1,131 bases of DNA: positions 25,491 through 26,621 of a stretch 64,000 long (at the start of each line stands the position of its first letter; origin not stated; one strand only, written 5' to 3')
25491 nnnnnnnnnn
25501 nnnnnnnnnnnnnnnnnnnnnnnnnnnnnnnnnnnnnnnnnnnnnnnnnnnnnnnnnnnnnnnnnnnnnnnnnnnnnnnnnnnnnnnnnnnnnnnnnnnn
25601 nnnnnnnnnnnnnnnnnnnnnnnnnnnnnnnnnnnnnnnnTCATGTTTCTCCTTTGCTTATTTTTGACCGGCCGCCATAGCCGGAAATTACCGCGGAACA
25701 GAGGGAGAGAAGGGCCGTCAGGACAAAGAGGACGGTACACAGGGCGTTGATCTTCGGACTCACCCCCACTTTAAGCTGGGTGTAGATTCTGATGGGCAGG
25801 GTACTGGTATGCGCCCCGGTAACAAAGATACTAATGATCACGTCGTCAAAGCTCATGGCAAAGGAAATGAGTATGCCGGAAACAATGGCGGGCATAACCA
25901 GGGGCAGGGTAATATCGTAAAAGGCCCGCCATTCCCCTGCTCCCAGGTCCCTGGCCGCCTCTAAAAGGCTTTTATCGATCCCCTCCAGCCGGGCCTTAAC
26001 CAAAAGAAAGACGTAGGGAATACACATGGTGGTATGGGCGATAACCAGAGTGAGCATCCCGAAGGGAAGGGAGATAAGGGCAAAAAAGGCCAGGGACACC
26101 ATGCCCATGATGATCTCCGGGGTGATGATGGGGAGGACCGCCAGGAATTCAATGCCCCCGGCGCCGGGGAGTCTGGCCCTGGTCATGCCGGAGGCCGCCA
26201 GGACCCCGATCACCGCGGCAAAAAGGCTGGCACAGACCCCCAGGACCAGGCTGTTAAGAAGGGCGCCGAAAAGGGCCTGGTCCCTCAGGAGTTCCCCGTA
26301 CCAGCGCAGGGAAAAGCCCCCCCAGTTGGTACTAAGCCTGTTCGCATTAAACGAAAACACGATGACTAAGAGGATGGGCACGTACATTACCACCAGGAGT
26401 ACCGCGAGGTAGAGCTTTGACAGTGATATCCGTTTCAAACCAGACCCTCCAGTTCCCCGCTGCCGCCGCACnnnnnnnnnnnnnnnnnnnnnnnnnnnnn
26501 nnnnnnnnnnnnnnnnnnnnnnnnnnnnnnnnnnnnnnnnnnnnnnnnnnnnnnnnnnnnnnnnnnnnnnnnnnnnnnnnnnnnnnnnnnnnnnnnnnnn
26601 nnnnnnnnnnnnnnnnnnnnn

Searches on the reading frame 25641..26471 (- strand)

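Call 58: search_protein_families(library=pfam, proteins=[window:25641-26471:-], max_evalue=0.00001)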
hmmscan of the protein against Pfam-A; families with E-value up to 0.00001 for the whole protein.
window:25641-26471:- (276 aa): 1 family
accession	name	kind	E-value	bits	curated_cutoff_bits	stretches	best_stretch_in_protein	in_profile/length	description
PF00528.27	BPD_transp_1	-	5.4e-17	62.6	26.4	1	87-261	3-173/184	Binding-protein-dependent transport system inner membrane component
